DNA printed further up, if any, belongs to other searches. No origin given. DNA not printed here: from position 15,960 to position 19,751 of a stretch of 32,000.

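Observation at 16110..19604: Single-chain NfnB-like plus NfnA-like iron-sulfur flavoprotein with an unassigned 245-residue N-terminal domain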

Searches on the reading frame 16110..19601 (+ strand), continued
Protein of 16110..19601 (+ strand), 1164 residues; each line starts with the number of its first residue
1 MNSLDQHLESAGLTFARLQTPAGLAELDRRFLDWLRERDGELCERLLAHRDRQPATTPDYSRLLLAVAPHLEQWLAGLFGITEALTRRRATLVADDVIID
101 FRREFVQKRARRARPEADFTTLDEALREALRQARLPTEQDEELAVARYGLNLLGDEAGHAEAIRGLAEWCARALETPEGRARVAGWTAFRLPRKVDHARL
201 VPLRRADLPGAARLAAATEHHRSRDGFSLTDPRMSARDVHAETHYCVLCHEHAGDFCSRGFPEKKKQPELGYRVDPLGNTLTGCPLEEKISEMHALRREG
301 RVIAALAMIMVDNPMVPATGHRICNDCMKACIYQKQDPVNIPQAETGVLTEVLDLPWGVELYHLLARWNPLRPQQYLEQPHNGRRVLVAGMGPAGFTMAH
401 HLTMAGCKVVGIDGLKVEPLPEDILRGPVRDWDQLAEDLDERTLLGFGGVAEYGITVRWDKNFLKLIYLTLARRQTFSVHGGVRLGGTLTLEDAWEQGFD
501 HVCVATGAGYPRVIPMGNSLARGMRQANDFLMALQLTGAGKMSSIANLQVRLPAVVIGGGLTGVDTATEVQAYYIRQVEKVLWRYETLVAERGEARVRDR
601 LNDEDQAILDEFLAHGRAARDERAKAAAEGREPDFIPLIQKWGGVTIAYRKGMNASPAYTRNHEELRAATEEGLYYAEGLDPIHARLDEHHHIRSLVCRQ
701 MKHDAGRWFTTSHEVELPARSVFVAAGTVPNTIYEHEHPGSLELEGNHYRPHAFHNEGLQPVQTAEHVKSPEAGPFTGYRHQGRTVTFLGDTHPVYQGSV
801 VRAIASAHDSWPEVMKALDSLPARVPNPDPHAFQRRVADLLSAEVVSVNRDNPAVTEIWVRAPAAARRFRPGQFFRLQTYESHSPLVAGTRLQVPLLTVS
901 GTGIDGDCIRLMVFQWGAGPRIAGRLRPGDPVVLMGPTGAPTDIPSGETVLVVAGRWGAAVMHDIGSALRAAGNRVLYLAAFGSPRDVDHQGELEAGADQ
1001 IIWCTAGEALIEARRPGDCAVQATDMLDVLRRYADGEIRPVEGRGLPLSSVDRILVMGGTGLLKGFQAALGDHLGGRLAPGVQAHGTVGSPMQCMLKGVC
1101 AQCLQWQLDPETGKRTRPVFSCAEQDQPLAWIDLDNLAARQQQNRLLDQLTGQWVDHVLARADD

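Call 18: find_related_loci(query=A1, collection=genome_contigs, flank=8000)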
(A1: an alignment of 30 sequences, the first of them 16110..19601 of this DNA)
Query A1 (1164 aa) in genome_contigs; peptide patterns used: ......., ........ (x = any residue, [..] = any of these).
600 stretches matched a pattern (row limit reached: there are more); 596 encode a relative of the query (tblastn E <= 1e-3); the best 80 are kept; 80 distinct loci.
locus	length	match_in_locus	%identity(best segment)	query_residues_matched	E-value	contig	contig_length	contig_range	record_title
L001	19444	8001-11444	71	11-1159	0e+0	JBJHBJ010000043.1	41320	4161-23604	MAG: Ectothiorhodospiraceae bacterium isolate SF2967_J5348.semibin_refined.086 NODE_1051_length_41320_cov_6.442381, whol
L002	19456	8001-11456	70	11-1160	0e+0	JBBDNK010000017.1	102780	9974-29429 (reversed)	MAG: Aquisalimonadaceae bacterium isolate LejiaB_62_64 Lejia_B_264_length_102780_cov_40, whole genome shotgun sequence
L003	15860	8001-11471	63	12-1162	0e+0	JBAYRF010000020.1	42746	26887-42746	MAG: Acidithiobacillus sp. isolate SO_2016_LW2_35 scaffold01425_LW138R_2016, whole genome shotgun sequence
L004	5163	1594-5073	65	12-1159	0e+0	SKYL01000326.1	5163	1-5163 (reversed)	MAG: Halorhodospira sp. isolate CSSed162cmB_289 CSSed16-2cmB-83797, whole genome shotgun sequence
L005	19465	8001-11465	64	8-1161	0e+0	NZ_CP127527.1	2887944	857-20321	Acidithiobacillus sulfuriphilus strain CJ-2 chromosome, complete genome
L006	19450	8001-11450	62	13-1159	0e+0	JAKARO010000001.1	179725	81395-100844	MAG: Proteobacteria bacterium isolate YF4.bin20 NODE_34_length_179725_cov_13.000200, whole genome shotgun sequence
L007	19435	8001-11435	66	15-1161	0e+0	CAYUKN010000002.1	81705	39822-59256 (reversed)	MAG TPA_asm: uncultured Ectothiorhodospiraceae bacterium isolate SRP185896_co2_63 genome assembly, contig: NODE_66_lengt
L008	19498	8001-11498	62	3-1159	0e+0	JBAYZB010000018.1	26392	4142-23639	MAG: Gammaproteobacteria bacterium isolate SO_2017_CLC_44 scaffold_2160_c1_PH3_2017, whole genome shotgun sequence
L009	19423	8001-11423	62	23-1162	0e+0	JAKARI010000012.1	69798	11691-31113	MAG: Proteobacteria bacterium isolate YF3.bin57 NODE_274_length_69798_cov_10.670595, whole genome shotgun sequence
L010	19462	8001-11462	58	2-1159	0e+0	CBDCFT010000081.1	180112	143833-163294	MAG: Arenicellales bacterium isolate fa2340bb-7512-474c-9a1b-ad7969f9bc17 genome assembly, contig: contig_81, whole geno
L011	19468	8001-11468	56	1-1159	0e+0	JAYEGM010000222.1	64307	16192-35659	MAG: Pseudomonadota bacterium isolate MAG246 MAG246_222, whole genome shotgun sequence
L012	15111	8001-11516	57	3-1163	0e+0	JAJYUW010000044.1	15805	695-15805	MAG: Proteobacteria bacterium isolate FK1.bin35 NODE_3744_length_15805_cov_4.459625, whole genome shotgun sequence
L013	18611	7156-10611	65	8-1161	0e+0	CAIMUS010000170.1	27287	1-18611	MAG: uncultured proteobacterium isolate A14_bin-2326 genome assembly, contig: bin-2326:170/348, whole genome shotgun seq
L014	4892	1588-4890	56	12-1114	0e+0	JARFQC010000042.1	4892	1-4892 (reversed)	MAG: Arenicellales bacterium isolate MAG_Ve_Sed_14 k141_2088590, whole genome shotgun sequence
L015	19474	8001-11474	53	12-1161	0e+0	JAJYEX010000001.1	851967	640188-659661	MAG: Proteobacteria bacterium isolate DBS1-1.bin70 NODE_2_length_851967_cov_16.211298, whole genome shotgun sequence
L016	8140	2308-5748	52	4-1162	0e+0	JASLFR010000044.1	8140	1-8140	MAG: Cardiobacteriales bacterium isolate SHSU.bins.354 k141_183112, whole genome shotgun sequence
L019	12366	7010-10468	66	13-1164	0e+0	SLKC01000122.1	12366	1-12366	MAG: Ectothiorhodospiraceae bacterium isolate CSSed165cm_259 CSSed16-5cm-17516, whole genome shotgun sequence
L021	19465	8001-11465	51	15-1160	0e+0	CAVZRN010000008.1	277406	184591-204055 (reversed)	MAG: uncultured Gammaproteobacteria bacterium isolate MFD09671.bin.3.6 genome assembly, contig: contig_38150, whole geno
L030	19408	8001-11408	48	23-1160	0e+0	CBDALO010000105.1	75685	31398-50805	MAG: Gammaproteobacteria bacterium isolate ba994070-c694-4bb2-8940-16d7955cffe9 genome assembly, contig: contig_103, who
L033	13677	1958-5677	45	7-1162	0e+0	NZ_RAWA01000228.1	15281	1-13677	Corallococcus sp. CA053C NODE_228_15342_cov_23.5274, whole genome shotgun sequence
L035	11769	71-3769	45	12-1162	0e+0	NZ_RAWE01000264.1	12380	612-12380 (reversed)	Corallococcus carmarthensis strain CA043D NODE_264_12380_cov_28.6581_ID_11107, whole genome shotgun sequence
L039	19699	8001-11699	45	12-1162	0e+0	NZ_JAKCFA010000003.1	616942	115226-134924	Myxococcus qinghaiensis strain QH3KD-4-1 gnl_ICJDIIDJ_3, whole genome shotgun sequence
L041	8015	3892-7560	44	2-1162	0e+0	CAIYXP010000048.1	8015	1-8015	MAG: uncultured Methylococcaceae bacterium isolate Loclat_bin-06492 genome assembly, contig: bin-06492:048/542, whole ge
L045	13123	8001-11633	42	18-1164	0e+0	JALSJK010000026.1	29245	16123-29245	MAG: Methylomonas sp. isolate 354-166_metabat2_scaf2bin.094 354-166_scaffold_1428_c1, whole genome shotgun sequence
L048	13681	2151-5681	46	3-1160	0e+0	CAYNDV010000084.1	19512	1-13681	MAG TPA_asm: uncultured Vicinamibacterales bacterium isolate binchicken_co115_131 genome assembly, contig: NODE_4466_len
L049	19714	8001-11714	44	7-1162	0e+0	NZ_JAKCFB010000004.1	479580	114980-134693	Myxococcus dinghuensis strain K15C18031901 gnl_BDEABKDG_4, whole genome shotgun sequence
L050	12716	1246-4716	58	12-1162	0e+0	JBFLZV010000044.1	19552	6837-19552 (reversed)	MAG: Pseudomonadota bacterium isolate MAG120 MAG120_44, whole genome shotgun sequence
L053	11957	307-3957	43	12-1160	0e+0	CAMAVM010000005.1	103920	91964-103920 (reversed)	MAG: Methylomagnum ishizawai isolate MaH-09apr19-11 genome assembly, contig: MaH-09apr19-C250, whole genome shotgun sequ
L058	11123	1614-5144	45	12-1164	0e+0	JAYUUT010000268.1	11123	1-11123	MAG: Myxococcales bacterium isolate GL124_DN_concoct_140 GL124_DN_concoct_140_267, whole genome shotgun sequence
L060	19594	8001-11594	45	3-1164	0e+0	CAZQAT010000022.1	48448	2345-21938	MAG TPA_asm: uncultured Planctomycetaceae bacterium isolate binchicken_co97_304 genome assembly, contig: NODE_2830_lengt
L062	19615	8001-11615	44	13-1162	0e+0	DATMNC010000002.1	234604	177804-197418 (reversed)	MAG TPA_asm: Thermoanaerobaculia bacterium isolate SMAG_U12840 k141_721773, whole genome shotgun sequence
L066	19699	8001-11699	44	12-1164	0e+0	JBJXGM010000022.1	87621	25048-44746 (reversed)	MAG: Myxococcaceae bacterium isolate F1F2.bin.303 k127_6185951, whole genome shotgun sequence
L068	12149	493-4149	41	12-1162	0e+0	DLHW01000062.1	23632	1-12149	MAG TPA_asm: Methylococcaceae bacterium UBA7658 UBA7658_contig_10023, whole genome shotgun sequence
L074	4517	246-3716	47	12-1160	0e+0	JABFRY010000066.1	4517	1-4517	MAG: Acidobacteria bacterium isolate S-RSF-IL-05 seq_9536, whole genome shotgun sequence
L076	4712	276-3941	41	7-1160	0e+0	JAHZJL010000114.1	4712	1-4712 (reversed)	MAG: Gammaproteobacteria bacterium isolate P_S1_bin.9 k141_543649, whole genome shotgun sequence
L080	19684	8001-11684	48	12-1164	0e+0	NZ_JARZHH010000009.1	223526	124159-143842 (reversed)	Polyangium sp. 6x1 NODE_9_length_223526_cov_19.662599, whole genome shotgun sequence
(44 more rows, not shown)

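Call 23: find_encoding_contigs(protein=P0001, flank=8000, max_places=2)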
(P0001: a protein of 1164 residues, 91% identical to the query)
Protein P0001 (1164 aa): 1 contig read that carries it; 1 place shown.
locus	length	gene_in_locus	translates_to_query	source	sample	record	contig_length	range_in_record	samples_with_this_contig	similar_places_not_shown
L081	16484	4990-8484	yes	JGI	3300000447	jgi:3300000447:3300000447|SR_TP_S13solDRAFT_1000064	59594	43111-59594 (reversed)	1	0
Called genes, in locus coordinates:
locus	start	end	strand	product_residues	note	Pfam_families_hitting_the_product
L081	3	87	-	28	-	?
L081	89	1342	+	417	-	PF02347:GDC-P (faint), PF00155:Aminotran_1_2 (faint), PF00266:Aminotran_5 (weak), PF21478:GcvP2_C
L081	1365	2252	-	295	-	PF00892:EamA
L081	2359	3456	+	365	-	-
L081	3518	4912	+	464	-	PF13600:DUF4140 (weak), PF13598:DUF4139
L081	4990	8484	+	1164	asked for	PF27156:RP005_N, PF07992:Pyr_redox_2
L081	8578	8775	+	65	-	PF11127:YgaP-like_TM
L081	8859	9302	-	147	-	PF21291:CYNS_N, PF02560:Cyanate_lyase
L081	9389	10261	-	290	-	PF00005:ABC_tran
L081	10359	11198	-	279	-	PF00528:BPD_transp_1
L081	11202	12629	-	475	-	PF13379:NMT1_2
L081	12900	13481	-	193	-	PF03861:ANTAR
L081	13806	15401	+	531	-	PF01293:PEPCK_ATP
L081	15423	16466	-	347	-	PF02492:cobW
